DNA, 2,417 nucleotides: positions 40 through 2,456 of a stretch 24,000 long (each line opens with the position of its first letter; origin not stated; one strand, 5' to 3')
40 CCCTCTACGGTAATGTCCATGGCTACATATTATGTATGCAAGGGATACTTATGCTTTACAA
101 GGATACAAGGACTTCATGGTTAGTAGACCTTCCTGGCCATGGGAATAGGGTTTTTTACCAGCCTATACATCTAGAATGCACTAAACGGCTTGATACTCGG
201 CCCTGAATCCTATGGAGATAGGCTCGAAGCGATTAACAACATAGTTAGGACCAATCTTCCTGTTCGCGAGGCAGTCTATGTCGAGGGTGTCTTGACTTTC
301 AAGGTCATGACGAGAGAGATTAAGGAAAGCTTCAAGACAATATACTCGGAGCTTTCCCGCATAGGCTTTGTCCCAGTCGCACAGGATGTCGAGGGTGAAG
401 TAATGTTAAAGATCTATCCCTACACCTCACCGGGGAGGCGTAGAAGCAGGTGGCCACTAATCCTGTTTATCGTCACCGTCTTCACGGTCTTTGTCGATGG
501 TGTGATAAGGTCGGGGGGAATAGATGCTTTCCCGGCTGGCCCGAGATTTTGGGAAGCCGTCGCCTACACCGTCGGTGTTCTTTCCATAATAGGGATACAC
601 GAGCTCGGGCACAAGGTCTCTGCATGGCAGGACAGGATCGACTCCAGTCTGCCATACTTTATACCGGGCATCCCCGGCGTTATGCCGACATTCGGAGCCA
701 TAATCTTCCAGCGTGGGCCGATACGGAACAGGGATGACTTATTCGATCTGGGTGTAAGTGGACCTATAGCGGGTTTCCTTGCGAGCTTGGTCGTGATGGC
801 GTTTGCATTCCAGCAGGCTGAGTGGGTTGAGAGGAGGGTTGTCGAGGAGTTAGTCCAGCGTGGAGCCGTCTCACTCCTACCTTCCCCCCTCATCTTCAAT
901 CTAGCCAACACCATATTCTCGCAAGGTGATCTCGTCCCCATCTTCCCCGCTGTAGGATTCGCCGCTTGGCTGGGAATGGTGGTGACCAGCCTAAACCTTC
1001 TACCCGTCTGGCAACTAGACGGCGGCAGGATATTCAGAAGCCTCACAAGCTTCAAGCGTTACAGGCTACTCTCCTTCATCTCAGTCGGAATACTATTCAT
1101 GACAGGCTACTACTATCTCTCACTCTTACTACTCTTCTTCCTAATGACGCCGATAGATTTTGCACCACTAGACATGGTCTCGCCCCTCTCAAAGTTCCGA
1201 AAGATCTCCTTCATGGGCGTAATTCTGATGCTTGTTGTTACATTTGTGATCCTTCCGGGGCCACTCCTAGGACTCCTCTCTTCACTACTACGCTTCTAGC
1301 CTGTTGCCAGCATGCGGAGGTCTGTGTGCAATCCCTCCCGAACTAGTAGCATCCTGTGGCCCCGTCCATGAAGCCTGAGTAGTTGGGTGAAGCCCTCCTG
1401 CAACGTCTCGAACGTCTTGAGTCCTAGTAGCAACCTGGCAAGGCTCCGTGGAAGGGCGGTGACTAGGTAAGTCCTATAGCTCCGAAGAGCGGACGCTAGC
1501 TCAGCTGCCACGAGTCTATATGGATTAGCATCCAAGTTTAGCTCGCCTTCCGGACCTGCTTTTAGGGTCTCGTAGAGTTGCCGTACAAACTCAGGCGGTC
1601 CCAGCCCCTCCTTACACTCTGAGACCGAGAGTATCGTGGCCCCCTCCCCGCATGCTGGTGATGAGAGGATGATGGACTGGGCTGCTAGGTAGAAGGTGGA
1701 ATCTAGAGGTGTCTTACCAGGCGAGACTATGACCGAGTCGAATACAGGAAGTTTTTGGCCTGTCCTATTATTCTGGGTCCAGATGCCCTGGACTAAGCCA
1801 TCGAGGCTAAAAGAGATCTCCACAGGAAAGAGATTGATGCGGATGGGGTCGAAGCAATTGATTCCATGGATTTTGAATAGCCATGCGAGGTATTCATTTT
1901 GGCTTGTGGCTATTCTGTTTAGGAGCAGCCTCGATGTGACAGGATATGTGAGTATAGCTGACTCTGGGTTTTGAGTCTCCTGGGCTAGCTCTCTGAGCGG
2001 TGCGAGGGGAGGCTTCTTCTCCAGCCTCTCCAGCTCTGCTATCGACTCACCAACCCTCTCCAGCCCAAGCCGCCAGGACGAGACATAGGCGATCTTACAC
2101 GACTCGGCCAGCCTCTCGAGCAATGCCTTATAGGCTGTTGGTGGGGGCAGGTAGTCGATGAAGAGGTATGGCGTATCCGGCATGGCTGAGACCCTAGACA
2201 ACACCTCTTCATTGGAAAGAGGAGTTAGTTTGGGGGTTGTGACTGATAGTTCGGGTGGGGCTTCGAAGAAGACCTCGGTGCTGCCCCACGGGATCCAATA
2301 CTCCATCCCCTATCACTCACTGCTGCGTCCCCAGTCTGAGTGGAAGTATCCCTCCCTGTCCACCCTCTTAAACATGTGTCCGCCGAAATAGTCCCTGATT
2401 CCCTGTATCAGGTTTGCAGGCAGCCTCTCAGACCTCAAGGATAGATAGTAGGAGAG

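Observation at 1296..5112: fgd-like / arsC-like / gnd / larA-like operon: candidate F420-linked oxidative pentose-phosphate module in an archaeon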

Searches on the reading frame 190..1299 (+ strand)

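Call 5: search_protein_families(library=ncbifam, proteins=[window:190-1299:+], max_evalue=0.01)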
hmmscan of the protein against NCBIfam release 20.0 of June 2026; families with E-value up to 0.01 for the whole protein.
window:190-1299:+ (369 aa): 0 families

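Call 6: search_protein_families(library=pfam, proteins=[window:190-1299:+], max_evalue=0.01)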
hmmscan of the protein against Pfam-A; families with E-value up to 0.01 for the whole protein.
window:190-1299:+ (369 aa): 1 family
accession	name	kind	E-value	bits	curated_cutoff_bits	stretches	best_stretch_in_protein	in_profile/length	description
PF02163.28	Peptidase_M50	-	6e-15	55.6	27.2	1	127-310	3-218/221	Peptidase family M50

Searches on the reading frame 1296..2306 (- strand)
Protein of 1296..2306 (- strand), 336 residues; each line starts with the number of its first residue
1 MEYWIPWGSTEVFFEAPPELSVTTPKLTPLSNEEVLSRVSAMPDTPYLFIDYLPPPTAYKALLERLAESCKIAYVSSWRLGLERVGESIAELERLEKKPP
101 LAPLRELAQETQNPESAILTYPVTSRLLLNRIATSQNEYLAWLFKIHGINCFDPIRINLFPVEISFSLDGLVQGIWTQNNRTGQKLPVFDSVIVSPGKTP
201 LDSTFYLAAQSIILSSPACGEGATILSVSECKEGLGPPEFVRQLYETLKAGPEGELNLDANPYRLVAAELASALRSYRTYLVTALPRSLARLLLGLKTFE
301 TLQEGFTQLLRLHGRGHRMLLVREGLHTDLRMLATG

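Call 5: search_protein_families(library=ncbifam, proteins=[window:1296-2306:-], max_evalue=0.01)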
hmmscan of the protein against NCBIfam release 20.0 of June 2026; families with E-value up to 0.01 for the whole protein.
window:1296-2306:- (336 aa): 4 families
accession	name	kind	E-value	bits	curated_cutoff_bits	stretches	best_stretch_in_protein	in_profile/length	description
NF052593.1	NPN_racem_MAR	equivalog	4.1e-10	38.8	500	1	189-325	272-408/415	nickel-dependent malate racemase, LarAH6 family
NF033504.2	Ni_dep_LarA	equivalog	6.5e-07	28.4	460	1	183-326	269-417/422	nickel-dependent lactate racemase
NF052595.1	NPN_LarAH5_MAR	equivalog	8.9e-07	28.2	462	1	188-246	270-328/415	nickel-dependent malate racemase, LarAH5 family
NF052525.1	NPN_LarAH10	equivalog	1.9e-05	23.6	540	1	190-284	284-378/426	NPN-dependent 2-hydroxyacid racemase, LarAH10 family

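Call 6: search_protein_families(library=pfam, proteins=[window:1296-2306:-], max_evalue=0.01)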
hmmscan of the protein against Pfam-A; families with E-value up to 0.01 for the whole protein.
window:1296-2306:- (336 aa): 1 family
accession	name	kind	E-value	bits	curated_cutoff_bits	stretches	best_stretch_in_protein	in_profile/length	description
PF21113.2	LarA_C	-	9.1e-06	26.1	25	1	190-247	7-64/152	Lactate racemase C-terminal domain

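Call 43: search_solved_structures(query=window:1296-2306:-, max_evalue=10, show_alignments=2)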
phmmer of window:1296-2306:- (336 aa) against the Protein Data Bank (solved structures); distinct sequences matched with E-value up to 10: 8.
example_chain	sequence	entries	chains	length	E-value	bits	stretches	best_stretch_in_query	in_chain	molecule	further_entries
9eia_A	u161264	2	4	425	9.7e-05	25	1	189-323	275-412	A broad-substrate spectrum lactate racemase A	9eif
9eid_A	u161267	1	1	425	9.7e-05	25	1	189-323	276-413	A broad-substrate spectrum lactate racemase A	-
6d6z_A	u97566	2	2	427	0.00045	22.8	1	190-310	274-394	Malate racemase Mar2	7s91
2yjg_A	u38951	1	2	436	0.0021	20.7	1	189-247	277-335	LACTATE RACEMASE APOPROTEIN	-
3he7_D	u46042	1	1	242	1.1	11.7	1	159-240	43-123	Vbeta7(mouse variable domain, human constant domain)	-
8ezf_B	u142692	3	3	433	1.9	11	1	190-246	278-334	Lactate racemase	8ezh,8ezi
5huq_A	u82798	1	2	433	1.9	11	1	190-246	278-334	Lactate racemization operon protein LarA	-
6c1w_A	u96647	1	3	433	1.9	11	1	190-246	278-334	Lactate racemase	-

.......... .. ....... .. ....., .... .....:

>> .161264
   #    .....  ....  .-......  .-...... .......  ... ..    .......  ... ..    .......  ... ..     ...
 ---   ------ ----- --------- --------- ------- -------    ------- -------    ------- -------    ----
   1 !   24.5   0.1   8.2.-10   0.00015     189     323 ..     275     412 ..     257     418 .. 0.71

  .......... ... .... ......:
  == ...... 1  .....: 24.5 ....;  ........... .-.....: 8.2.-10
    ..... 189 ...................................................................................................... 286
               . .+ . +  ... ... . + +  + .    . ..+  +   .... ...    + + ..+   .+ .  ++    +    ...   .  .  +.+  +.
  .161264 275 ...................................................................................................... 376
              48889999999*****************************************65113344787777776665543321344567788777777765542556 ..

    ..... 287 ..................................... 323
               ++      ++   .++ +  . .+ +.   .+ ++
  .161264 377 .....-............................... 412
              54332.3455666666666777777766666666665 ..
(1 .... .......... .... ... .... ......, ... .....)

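Call 54: find_homologous_proteins(query=window:1296-2306:-, max_evalue=0.001)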
Query window:1296-2306:- (336 aa): 9 proteins with E <= 0.001 among 8000 candidates.
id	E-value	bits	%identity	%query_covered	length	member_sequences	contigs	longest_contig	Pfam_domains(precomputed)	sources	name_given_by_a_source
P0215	2.6e-220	748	100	100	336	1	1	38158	PF21113.3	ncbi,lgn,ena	-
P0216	2.4e-173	594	79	100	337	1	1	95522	PF21113.3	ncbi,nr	ncbi:hypothetical protein HRbin02_00672 [Candidatus Calditenuaceae archaeon HR02]|nr:hypothetical pr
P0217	1.1e-172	592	79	100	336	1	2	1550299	PF21113.3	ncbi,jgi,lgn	jgi:hypothetical protein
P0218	5.9e-172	589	76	100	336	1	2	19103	-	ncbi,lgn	ncbi:MAG: hypothetical protein QXM16_07080 [Nitrososphaerota archaeon]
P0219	4.0e-133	462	62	98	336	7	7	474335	PF21113.3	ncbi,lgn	ncbi:MAG: hypothetical protein QXQ48_00390 [Nitrososphaerota archaeon]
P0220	7.1e-117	408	55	98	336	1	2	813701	PF21113.3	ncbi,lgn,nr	ncbi:MAG: hypothetical protein RMJ28_01045 [Nitrososphaerota archaeon]|nr:hypothetical protein [Cand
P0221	2.1e-97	344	52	97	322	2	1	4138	-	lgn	-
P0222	3.6e-89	317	46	98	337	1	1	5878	PF21113.3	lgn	-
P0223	8.1e-83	297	43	97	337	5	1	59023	PF21113.3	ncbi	-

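Call 59: predict_structure(alignment_id=A2)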
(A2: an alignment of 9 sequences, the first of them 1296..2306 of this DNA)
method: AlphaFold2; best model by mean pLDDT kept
length: 336 residues; sequences in the alignment: 9
mean_pLDDT: 82.6   pTM: 0.86
mean pLDDT of the five models: 82.6, 82.5, 82.2, 77.5, 63.1
residues with pLDDT >= 90: 111; 70-90: 172; 50-70: 48; < 50: 5
segments of 3 or more residues with pLDDT < 50: none
pLDDT, mean of each block of 10 residues (from residue 1): 56 64 82 91 91 93 94 93 90 96 93 87 89 86 90 84 88 78 72 74 79 90 83 79 86 63 90 89 76 78 77 76 82 60
secondary structure, 60 per line:
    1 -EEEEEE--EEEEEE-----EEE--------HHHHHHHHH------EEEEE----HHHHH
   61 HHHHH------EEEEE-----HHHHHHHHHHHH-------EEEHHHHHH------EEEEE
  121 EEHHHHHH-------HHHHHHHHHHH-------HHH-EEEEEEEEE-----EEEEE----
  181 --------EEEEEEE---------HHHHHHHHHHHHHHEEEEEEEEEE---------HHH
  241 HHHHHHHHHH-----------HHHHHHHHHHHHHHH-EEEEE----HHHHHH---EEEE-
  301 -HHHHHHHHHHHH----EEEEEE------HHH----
elements in order: E2-7 E10-15 E21-23 H32-40 E47-51 H56-65 E72-76 H82-93 E101-103 H104-109 E116-122 H123-128 H136-146 E158-166 E172-176 E189-195 H205-218 E219-228 H238-250 H262-276 E278-282 H287-292 E296-299 H302-313 E318-323

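Call 61: search_protein_representatives(alignment_id=A2)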
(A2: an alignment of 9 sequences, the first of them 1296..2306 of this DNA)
Query: 9 sequences, 336 profile positions. Proteins with E-value up to 0.001 (for the whole library): 305; up to 1e-10: 26; up to 1e-30: 7. The best 150 are listed.
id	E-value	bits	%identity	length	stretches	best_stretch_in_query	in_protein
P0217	4.0e-170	581.9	-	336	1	1-335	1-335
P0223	1.2e-152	524.4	-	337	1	1-332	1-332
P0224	1.1e-105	370.0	-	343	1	2-331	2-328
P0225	9.0e-66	238.8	-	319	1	1-330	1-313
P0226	7.4e-42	160.2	-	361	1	1-329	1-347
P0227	2.1e-37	145.6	-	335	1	1-330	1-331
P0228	9.2e-32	127.0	-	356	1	1-331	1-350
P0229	1.4e-27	113.3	-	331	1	8-332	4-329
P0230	4.5e-25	105.1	-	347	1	1-322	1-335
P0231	5.4e-24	101.5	-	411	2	184-327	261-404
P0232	3.5e-20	89.0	-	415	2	178-326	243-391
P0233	1.2e-19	87.2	-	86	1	261-330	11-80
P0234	2.8e-16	76.2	-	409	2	187-327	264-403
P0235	8.9e-15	71.2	-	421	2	188-332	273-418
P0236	1.5e-14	70.5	-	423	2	187-330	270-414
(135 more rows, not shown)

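Call 62: fold_search(model_id=the predicted structure, library=pdb)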
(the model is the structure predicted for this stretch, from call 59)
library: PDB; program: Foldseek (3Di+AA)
matches with E <= 10: 816; with E <= 0.001: 17
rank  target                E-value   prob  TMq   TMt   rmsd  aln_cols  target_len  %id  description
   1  2yjg_A                1.2e-10  1.00  0.60  0.50   7.6       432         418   14  Structure of the lactate racemase apoprotein from Thermoanaerobacterium thermosaccharolyticum (released 2012-05-30)
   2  5huq_A                2.3e-10  1.00  0.61  0.50   6.9       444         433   12  A tethered niacin-derived pincer complex with a nickel-carbon bond in lactate racemase (released 2016-02-10)
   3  7s91                  2.9e-10  1.00  0.50  0.44   8.9       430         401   16  Structure of the malate racemase mar2 apoprotein from Thermoanaerobacterium thermosaccharolyticum at 2.25 angstroms reso (released 2021-10-13)
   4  2yjg_B                4.6e-10  1.00  0.62  0.52   7.2       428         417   15  Structure of the lactate racemase apoprotein from Thermoanaerobacterium thermosaccharolyticum (released 2012-05-30)
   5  8ezh                  8.3e-10  1.00  0.55  0.47   8.2       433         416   13  A tethered niacin-derived pincer complex with a nickel-carbon bond in lactate racemase R98A/R100A variant modeled with s (released 2023-01-25)
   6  9eia_A                1.1e-09  1.00  0.59  0.49   7.0       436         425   15  A broad-substrate spectrum lactate racemase A from Isosphaera pallida in complex with copurified D-lactate (released 2025-01-29)
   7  8ezf                  1.1e-09  1.00  0.55  0.47   8.1       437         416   13  A tethered niacin-derived pincer complex with a nickel-carbon or sulfite-carbon bond in lactate racemase R98A/R100A vari (released 2023-01-25)
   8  9eia_B                1.3e-09  1.00  0.57  0.48   7.3       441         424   16  A broad-substrate spectrum lactate racemase A from Isosphaera pallida in complex with copurified D-lactate (released 2025-01-29)
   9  9eid                  1.8e-09  1.00  0.58  0.48   7.7       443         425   16  A broad-substrate spectrum lactate racemase A from Isosphaera pallida in complex with D-2-Hydroxybutyrate (released 2025-01-29)
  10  6d6z                  1.9e-09  1.00  0.49  0.43   9.3       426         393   16  Structure of the malate racemase apoprotein from Thermoanaerobacterium thermosaccharolyticum (released 2019-04-24)
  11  5huq_B                2.1e-09  1.00  0.59  0.48   7.7       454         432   12  A tethered niacin-derived pincer complex with a nickel-carbon bond in lactate racemase (released 2016-02-10)
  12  6c1w_A                2.9e-09  1.00  0.58  0.47   6.9       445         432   11  A tethered niacin-derived pincer complex with a nickel-carbon or sulfite-carbon bond in lactate racemase (released 2018-03-14)
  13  9q3j_H                3.0e-06  1.00  0.51  0.41   8.0       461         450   10  Structures of LarA-like nickel-pincer nucleotide cofactor-utilizing enzyme with a single catalytic histidine residue f (released 2025-09-17)
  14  9q3j_E                4.4e-06  1.00  0.48  0.39   9.3       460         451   10  Structures of LarA-like nickel-pincer nucleotide cofactor-utilizing enzyme with a single catalytic histidine residue f (released 2025-09-17)
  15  9q3j_G                1.8e-05  1.00  0.50  0.40   8.6       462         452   10  Structures of LarA-like nickel-pincer nucleotide cofactor-utilizing enzyme with a single catalytic histidine residue f (released 2025-09-17)
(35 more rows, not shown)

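Call 66: find_encoding_contigs(protein=P0223, flank=7000, max_places=1)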
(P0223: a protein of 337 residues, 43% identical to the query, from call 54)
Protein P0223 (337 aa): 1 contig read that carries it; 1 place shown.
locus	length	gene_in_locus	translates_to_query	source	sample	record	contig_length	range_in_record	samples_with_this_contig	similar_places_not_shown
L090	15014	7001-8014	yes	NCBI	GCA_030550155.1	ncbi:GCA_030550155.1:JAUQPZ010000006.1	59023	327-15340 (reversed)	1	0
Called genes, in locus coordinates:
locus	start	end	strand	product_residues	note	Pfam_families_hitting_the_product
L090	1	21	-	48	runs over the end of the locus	PF01402:RHH_1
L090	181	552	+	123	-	-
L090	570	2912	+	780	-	PF00133:tRNA-synt_1, PF09334:tRNA-synt_1g, PF08264:Anticodon_1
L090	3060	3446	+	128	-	PF18894:PhageMetallopep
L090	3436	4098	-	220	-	PF04199:Cyclase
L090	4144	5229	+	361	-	PF00296:Bac_luciferase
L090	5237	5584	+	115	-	PF03960:ArsC (weak)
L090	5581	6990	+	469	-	PF03446:NAD_binding_2, PF00393:6PGD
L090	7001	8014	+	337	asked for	PF21113:LarA_C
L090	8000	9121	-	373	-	PF02163:Peptidase_M50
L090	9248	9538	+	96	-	-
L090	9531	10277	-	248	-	PF00535:Glycos_transf_2, PF13641:Glyco_tranf_2_3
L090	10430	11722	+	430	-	PF02163:Peptidase_M50, PF13180:PDZ_2, PF00595:PDZ, PF17820:PDZ_6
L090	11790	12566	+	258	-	-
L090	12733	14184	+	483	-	PF00589:Phage_integrase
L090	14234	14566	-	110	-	PF28175:T4SS_LegC2C7 (weak)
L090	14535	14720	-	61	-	-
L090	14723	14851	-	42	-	-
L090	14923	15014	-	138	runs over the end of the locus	?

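Call 67: find_encoding_contigs(protein=P0220, flank=7000, max_places=1)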
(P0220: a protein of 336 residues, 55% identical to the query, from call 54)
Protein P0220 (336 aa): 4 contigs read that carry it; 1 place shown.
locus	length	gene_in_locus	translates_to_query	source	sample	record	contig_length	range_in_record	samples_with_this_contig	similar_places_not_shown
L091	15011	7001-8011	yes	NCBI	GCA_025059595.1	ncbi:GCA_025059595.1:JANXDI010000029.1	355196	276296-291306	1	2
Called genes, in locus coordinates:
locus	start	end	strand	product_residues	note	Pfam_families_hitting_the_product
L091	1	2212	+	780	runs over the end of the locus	PF00133:tRNA-synt_1, PF09334:tRNA-synt_1g, PF08264:Anticodon_1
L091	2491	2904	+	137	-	-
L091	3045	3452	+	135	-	PF18894:PhageMetallopep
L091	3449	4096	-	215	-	PF04199:Cyclase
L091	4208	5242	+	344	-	PF00296:Bac_luciferase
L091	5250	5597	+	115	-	PF03960:ArsC (weak)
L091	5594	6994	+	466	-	PF03446:NAD_binding_2, PF00393:6PGD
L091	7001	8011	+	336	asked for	PF21113:LarA_C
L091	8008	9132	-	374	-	PF02163:Peptidase_M50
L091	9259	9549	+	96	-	-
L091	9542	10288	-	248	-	PF00535:Glycos_transf_2, PF13641:Glyco_tranf_2_3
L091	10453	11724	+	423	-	PF02163:Peptidase_M50, PF00595:PDZ, PF13180:PDZ_2, PF17820:PDZ_6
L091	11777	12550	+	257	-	-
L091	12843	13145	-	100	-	PF08734:GYD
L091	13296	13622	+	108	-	-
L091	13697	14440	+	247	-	PF01996:F420_ligase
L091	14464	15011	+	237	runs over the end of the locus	PF08378:NERD (faint)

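Call 68: find_encoding_contigs(protein=window:1296-2306:-, flank=10000, max_places=2)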
Protein window:1296-2306:- (336 aa): no gene with exactly this product is on record in the collection.

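Call 69: find_encoding_contigs(protein=P0215, flank=10000, max_places=2)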
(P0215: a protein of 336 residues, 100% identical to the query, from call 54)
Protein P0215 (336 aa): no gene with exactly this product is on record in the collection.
